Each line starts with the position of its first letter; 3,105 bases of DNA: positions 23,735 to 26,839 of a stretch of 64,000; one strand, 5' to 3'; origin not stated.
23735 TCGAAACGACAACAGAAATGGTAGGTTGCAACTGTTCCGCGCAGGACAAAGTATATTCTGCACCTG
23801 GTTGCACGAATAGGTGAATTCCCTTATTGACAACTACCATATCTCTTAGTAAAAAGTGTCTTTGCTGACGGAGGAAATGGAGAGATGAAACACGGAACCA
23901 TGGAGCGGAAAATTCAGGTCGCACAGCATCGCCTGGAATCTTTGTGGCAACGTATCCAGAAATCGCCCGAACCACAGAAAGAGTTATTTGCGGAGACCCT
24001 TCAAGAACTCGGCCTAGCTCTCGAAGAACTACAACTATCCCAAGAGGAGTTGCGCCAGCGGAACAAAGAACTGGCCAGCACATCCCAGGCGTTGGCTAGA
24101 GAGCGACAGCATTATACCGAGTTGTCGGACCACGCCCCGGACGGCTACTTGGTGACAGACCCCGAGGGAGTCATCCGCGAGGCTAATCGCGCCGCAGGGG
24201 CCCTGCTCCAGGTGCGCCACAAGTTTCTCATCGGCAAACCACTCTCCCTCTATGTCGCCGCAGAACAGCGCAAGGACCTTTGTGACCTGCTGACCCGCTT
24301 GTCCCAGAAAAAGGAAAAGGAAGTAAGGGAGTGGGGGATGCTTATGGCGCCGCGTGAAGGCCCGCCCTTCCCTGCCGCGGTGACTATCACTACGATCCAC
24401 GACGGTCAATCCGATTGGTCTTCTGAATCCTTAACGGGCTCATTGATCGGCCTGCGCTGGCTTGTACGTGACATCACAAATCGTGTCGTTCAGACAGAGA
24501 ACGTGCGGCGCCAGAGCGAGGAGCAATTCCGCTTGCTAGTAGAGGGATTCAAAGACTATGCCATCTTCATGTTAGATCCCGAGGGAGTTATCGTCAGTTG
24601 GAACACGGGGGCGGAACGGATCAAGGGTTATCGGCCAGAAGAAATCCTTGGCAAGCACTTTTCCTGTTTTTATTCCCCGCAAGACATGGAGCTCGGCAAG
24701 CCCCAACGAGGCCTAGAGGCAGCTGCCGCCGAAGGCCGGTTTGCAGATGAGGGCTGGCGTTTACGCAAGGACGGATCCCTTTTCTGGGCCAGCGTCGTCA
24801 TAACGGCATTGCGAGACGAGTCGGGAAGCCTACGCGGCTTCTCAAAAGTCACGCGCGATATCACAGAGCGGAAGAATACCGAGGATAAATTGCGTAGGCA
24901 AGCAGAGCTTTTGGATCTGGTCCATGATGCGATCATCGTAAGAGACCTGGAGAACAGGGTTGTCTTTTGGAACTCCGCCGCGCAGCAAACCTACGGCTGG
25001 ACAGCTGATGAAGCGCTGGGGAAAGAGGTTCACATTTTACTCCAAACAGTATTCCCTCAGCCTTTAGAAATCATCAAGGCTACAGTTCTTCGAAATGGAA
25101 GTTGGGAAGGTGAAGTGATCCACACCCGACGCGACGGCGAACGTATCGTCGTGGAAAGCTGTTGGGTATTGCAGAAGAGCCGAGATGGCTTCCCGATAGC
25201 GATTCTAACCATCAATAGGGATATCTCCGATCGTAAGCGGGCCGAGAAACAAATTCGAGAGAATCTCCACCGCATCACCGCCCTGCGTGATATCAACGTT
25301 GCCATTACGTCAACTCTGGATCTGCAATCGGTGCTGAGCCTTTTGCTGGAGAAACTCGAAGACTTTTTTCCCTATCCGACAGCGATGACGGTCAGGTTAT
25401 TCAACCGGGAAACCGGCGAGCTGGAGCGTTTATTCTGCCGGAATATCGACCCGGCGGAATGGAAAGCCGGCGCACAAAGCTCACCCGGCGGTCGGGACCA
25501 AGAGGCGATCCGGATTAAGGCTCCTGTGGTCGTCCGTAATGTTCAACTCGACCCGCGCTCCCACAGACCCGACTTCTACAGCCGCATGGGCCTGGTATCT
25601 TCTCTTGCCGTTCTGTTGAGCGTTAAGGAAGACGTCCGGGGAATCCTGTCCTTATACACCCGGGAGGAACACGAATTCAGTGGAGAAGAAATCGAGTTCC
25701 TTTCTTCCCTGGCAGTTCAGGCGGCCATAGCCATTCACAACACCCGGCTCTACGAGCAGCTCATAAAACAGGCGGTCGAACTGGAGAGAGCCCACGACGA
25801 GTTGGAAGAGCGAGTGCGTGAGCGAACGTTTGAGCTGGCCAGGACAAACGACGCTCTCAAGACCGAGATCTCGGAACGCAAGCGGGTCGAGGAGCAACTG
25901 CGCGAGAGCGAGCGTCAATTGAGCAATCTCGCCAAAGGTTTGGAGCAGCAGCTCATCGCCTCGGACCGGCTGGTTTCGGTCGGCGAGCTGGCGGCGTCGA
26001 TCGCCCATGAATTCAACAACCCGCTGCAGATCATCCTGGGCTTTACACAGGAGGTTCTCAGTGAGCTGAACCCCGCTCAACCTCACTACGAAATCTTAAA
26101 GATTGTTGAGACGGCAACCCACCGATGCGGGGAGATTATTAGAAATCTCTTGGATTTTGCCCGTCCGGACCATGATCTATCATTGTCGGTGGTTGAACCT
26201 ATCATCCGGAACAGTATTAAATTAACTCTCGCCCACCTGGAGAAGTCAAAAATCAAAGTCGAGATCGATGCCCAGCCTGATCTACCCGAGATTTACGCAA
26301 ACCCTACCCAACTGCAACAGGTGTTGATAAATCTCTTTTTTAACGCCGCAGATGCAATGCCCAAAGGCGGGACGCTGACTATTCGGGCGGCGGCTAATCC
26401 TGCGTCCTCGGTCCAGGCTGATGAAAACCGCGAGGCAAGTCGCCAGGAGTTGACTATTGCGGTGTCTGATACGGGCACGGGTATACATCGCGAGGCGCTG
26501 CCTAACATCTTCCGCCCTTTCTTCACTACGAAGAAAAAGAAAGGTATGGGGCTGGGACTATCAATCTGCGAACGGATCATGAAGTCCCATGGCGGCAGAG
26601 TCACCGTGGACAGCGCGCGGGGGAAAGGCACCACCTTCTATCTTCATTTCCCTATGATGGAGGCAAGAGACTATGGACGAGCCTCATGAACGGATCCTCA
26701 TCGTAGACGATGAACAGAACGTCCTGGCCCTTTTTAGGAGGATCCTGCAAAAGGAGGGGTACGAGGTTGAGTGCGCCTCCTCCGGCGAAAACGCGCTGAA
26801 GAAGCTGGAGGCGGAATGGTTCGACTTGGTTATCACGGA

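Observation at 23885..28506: Self-contained sigma-54 circuit: multi-PAS kinase, NtrC-type activator, palindromic UAS, TGGCAT-N5-TTGC promoter, zinc-ribbon gene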

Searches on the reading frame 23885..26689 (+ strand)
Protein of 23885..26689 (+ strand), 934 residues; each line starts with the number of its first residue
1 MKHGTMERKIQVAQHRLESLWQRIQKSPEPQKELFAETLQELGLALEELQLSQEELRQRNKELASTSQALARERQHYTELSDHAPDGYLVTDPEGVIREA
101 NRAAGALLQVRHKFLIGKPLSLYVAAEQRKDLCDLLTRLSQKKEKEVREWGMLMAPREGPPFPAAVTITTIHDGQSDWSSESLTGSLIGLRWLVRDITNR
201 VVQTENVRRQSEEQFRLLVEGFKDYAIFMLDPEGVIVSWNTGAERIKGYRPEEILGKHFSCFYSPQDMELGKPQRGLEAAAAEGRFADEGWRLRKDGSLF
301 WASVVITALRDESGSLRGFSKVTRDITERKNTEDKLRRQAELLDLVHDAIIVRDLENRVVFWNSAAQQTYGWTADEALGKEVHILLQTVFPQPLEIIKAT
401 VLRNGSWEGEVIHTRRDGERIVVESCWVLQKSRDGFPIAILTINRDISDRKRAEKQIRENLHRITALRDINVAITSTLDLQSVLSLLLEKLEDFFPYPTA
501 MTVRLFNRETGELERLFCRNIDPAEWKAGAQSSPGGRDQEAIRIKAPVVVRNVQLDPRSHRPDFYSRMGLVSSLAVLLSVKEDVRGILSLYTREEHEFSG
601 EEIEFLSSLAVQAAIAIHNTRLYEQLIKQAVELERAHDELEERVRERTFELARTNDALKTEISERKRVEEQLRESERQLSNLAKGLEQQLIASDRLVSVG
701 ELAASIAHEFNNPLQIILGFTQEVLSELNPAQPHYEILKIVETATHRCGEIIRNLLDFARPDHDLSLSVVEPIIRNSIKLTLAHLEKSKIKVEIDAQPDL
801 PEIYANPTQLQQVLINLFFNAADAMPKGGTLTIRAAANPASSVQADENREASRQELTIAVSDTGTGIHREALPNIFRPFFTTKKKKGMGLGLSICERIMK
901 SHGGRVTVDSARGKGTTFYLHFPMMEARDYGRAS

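Call 3: search_protein_families(library=pfam, proteins=[window:23885-26689:+], max_evalue=0.01)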
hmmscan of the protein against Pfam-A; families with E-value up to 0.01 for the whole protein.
window:23885-26689:+ (934 aa): 13 families
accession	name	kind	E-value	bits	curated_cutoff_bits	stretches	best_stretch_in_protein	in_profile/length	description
PF13426.13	PAS_9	-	2.9e-37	127.5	27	3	226-328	3-103/103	PAS domain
PF00989.32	PAS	-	1.5e-35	122.1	22.6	3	214-326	2-113/113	PAS fold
PF08448.16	PAS_4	-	6.1e-35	120.2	23.1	3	226-330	7-109/110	PAS fold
PF02518.31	HATPase_c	-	1.8e-26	93.2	26.4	1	806-924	2-109/111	Histidine kinase-, DNA gyrase B-, and HSP90-like ATPase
PF13188.13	PAS_8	-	4.3e-17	61.8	21.8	2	338-394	2-55/65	PAS domain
PF08447.18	PAS_3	-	1e-15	58.2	25.6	2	236-321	1-87/89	PAS fold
PF13185.12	GAF_2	-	5.2e-13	49.8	28.6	1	478-618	2-136/136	GAF domain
PF00512.31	HisKA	-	3.6e-12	46.6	26.9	1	700-763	3-65/66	His Kinase A (phospho-acceptor) domain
PF01590.32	GAF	-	7.3e-12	46.4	22.4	1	479-617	1-133/133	GAF domain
PF13492.12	GAF_3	-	4.1e-07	30.9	27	1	539-619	47-129/129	GAF domain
PF24820.1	Diguanyl_cycl_sensor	-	4.6e-06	27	28.1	1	88-144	9-64/109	Diguanylate cyclase-like sensor domain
PF10090.15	HPTransfase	-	0.002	18.3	22.9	1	809-838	31-60/123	Histidine phosphotransferase C-terminal domain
PF12860.13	PAS_7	-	0.0047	17.5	27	0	343-376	1-34/115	PAS fold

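Call 44: search_protein_families(library=ncbifam, proteins=[window:23885-26689:+], max_evalue=0.01)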
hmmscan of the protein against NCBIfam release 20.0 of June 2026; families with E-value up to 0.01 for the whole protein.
window:23885-26689:+ (934 aa): 99 families (the best 25 are shown)
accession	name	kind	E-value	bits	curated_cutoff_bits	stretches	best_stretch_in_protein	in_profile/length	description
NF008468.0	PRK11360.1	equivalog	1.6e-82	277.8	646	4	685-927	382-611/616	two-component system sensor histidine kinase AtoS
NF052573.1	HisKinEspAMyxo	equivalog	6.3e-67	226.2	1400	3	684-926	369-613/755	serine histidine kinase EspA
NF041777.1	sens_FixL_Rhizob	equivalog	2.6e-58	197.9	850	3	684-925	247-482/485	sensor protein FixL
NF046020.1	HisKinCckABruc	equivalog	6e-53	179.9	1000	1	684-924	465-707/868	cell cycle histidine kinase CckA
TIGR00229.1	sensory_box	domain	7.2e-52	174.8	22.9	3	209-336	1-126/126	PAS domain S-box protein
NF052574.1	HisKinEspCMyxo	equivalog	8.8e-52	176.3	1200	3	683-927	401-640/785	serine histidine kinase EspC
NF010411.0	PRK13837.1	equivalog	3.5e-50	170.8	647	1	678-926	429-677/828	two-component system VirA-like sensor kinase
NF010076.0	PRK13557.1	subfamily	8.1e-49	166.4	631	2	686-927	150-397/540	histidine kinase famiy protein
NF007688.0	PRK10364.1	equivalog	5.1e-48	164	479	1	675-928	223-455/460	two-component system sensor histidine kinase ZraS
NF046044.1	PnpS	equivalog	1.4e-44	152.7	400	1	703-923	174-390/390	two-component system histidine kinase PnpS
NF047874.1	MASE3_PAS_HK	subfamily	1.6e-39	136.3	560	3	701-926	400-627/655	MASE3 domain-containing sensor histidine kinase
NF038348.1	T2SS_HK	subfamily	6.7e-39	133.7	450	2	745-924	408-573/574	histidine kinase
NF046026.1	HisKinCckACaul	equivalog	7e-39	133.5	1000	1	597-929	203-537/678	cell cycle histidine kinase CckA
TIGR02966.1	phoR_proteo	equivalog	2e-34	119.1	334.2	2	701-922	116-333/333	phosphate regulon sensor histidine kinase PhoR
TIGR02938.1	nifL_nitrog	equivalog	1.6e-33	116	242.45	3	676-923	253-493/494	nitrogen fixation negative regulator NifL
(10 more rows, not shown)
